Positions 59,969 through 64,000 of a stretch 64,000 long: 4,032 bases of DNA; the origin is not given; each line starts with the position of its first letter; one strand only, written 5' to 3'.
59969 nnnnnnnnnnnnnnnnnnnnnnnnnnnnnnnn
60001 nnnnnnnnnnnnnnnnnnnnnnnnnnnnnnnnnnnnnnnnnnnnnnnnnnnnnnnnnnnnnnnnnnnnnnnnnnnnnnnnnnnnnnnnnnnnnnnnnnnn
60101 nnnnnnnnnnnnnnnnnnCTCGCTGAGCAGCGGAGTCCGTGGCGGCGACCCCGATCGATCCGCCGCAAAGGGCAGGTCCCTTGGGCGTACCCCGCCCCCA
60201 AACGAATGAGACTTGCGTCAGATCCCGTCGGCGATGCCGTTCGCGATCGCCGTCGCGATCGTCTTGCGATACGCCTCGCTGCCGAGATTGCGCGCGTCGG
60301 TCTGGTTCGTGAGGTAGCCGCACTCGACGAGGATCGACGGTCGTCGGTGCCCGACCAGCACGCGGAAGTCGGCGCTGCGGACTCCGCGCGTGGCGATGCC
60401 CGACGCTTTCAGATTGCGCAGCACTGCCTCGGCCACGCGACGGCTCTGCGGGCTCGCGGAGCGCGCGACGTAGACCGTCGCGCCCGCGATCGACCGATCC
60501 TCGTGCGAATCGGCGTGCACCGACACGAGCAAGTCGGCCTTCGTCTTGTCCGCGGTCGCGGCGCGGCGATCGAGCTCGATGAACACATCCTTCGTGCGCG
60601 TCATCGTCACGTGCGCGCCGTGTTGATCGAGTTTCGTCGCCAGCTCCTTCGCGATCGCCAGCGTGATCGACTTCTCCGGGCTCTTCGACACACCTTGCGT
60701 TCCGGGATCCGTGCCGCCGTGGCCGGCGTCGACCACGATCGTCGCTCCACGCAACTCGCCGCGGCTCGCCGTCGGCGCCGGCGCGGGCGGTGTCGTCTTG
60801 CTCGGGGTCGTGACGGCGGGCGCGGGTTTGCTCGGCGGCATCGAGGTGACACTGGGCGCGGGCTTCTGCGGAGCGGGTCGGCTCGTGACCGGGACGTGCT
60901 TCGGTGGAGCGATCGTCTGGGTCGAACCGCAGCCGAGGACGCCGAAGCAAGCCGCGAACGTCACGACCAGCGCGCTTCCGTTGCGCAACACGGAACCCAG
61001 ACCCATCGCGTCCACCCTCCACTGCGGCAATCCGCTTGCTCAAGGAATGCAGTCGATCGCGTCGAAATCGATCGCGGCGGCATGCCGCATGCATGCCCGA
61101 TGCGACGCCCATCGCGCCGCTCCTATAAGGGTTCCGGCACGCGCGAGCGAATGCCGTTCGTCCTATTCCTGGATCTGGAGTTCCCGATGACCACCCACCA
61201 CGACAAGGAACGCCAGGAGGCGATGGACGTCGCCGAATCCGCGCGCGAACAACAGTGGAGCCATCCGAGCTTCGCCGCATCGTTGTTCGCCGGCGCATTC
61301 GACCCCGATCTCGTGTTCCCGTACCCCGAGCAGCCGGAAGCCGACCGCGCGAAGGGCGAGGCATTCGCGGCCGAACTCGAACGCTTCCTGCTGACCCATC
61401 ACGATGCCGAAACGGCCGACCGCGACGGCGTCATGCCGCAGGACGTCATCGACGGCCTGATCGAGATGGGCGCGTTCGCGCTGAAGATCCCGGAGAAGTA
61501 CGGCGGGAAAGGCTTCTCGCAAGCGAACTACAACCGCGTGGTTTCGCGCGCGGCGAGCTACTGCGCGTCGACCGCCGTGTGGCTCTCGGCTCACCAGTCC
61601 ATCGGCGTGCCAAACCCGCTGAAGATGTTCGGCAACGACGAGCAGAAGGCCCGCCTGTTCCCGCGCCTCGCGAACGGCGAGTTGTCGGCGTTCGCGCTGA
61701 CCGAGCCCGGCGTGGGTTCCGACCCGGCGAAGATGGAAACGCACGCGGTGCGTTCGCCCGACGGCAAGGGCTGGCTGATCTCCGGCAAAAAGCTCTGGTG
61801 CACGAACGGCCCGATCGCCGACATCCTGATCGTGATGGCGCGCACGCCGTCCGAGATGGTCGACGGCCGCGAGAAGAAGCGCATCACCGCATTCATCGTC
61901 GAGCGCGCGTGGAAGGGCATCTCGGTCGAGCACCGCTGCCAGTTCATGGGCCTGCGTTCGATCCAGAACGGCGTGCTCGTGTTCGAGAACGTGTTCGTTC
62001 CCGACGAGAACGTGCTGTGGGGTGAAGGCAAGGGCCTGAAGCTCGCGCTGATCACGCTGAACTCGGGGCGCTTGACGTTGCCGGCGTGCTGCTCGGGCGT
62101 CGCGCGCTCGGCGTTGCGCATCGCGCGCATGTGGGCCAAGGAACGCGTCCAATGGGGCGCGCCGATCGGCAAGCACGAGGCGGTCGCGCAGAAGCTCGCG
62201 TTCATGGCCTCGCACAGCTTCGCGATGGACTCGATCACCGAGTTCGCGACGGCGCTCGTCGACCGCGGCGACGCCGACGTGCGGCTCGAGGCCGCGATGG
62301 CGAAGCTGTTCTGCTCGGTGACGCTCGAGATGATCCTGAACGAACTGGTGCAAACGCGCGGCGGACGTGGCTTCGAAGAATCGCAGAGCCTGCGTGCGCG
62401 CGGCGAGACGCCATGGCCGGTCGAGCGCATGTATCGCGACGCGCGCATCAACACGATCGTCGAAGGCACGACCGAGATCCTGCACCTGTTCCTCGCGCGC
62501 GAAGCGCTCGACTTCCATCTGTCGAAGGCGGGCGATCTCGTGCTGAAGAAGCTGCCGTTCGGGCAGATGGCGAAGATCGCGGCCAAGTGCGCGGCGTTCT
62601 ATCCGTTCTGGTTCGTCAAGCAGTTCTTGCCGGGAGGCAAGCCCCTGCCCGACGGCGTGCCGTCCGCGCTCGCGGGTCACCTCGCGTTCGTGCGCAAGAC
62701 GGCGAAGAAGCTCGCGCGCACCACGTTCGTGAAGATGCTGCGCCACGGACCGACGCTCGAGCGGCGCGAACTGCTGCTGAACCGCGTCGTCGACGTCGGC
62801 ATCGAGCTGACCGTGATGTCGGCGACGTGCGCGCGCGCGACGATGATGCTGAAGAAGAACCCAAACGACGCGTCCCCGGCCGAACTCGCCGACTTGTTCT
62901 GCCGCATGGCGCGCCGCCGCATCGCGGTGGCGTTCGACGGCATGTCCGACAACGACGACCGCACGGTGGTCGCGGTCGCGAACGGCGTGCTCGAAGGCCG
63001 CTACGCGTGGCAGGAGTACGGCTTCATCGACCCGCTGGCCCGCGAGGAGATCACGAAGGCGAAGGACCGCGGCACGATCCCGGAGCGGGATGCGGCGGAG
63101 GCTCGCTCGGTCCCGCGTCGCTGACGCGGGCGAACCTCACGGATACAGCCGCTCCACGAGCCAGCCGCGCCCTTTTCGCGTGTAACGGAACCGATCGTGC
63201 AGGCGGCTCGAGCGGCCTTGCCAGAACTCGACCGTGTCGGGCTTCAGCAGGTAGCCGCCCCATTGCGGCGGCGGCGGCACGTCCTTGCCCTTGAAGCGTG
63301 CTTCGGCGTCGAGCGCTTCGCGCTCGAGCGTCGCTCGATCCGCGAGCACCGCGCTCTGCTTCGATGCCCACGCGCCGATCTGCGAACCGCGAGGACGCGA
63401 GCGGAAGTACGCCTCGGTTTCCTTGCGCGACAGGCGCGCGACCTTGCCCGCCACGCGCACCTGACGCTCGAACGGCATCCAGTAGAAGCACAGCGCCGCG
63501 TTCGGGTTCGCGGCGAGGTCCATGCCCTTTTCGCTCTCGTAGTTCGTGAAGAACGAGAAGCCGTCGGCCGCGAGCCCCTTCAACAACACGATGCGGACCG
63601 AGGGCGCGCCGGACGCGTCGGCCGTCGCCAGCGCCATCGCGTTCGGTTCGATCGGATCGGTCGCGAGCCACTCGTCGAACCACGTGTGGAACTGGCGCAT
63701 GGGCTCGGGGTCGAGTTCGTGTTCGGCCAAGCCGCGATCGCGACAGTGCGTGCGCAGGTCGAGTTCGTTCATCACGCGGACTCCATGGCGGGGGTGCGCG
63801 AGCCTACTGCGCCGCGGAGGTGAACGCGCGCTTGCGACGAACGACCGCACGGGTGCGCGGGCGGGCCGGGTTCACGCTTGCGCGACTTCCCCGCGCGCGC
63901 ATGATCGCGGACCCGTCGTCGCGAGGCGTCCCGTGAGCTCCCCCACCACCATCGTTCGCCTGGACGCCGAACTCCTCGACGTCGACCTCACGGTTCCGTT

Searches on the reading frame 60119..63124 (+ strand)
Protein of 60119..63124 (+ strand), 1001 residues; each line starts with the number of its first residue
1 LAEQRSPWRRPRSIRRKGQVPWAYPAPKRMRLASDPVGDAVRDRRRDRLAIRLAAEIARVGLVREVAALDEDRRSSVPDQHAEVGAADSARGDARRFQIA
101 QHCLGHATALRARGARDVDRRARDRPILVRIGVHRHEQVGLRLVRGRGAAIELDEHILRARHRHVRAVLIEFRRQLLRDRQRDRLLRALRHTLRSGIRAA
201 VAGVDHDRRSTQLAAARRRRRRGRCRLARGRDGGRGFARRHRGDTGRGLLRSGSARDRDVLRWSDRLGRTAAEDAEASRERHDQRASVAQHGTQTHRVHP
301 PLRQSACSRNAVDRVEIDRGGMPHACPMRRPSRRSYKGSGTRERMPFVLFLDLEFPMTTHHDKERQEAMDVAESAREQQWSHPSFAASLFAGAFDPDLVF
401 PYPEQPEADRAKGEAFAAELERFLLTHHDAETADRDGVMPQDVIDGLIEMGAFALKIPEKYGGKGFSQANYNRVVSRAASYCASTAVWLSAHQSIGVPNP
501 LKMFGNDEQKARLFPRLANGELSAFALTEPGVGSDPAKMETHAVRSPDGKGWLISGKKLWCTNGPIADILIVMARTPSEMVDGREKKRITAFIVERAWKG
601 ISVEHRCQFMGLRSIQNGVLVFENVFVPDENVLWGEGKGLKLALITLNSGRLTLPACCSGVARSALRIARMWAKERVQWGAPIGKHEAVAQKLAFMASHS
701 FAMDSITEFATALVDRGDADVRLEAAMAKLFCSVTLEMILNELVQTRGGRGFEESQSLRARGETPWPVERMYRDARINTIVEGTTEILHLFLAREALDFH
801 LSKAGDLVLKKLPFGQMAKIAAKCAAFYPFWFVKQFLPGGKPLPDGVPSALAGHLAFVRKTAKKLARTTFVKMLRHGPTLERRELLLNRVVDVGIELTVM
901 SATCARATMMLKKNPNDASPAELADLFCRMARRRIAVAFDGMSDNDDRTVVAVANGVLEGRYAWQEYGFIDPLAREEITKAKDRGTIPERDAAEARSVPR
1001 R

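Call 23: search_protein_families(library=pfam, proteins=[window:60119-63124:+], max_evalue=0.001)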
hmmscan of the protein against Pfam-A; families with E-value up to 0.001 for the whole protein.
window:60119-63124:+ (1001 aa): 5 families
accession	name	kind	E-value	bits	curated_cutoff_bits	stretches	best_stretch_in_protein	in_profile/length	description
PF00441.29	Acyl-CoA_dh_1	-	3.3e-32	112.1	22.4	1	637-796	1-149/150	Acyl-CoA dehydrogenase, C-terminal domain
PF02770.24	Acyl-CoA_dh_M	-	1.5e-22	80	33.3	1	524-625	1-97/97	Acyl-CoA dehydrogenase, middle domain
PF02771.21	Acyl-CoA_dh_N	-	1.3e-20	74.2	22.9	1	414-521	5-113/113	Acyl-CoA dehydrogenase, N-terminal domain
PF21343.2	ACAD9-ACADV_C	-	2.2e-11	44.6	27.8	1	859-954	11-111/120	ACAD9/ACADV, C-terminal domain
PF11794.13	HpaB_N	-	3e-07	30.7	35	1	547-633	173-269/270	4-hydroxyphenylacetate 3-hydroxylase N terminal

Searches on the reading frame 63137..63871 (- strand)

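Call 23: search_protein_families(library=pfam, proteins=[window:63137-63871:-], max_evalue=0.001)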
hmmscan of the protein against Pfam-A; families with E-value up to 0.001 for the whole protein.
window:63137-63871:- (244 aa): 3 families
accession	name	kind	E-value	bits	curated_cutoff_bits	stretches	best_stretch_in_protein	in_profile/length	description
PF01243.27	PNPOx_N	-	6.6e-26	91.5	28.1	1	75-188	11-115/120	Pyridoxamine 5'-phosphate oxidase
PF10590.14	PNP_phzG_C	-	4.3e-21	75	27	1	204-244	1-42/42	Pyridoxine 5'-phosphate oxidase C-terminal dimerisation region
PF12766.13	Pyridox_oxase_2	-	1.1e-06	29.6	26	1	74-145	19-97/100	Pyridoxamine 5'-phosphate oxidase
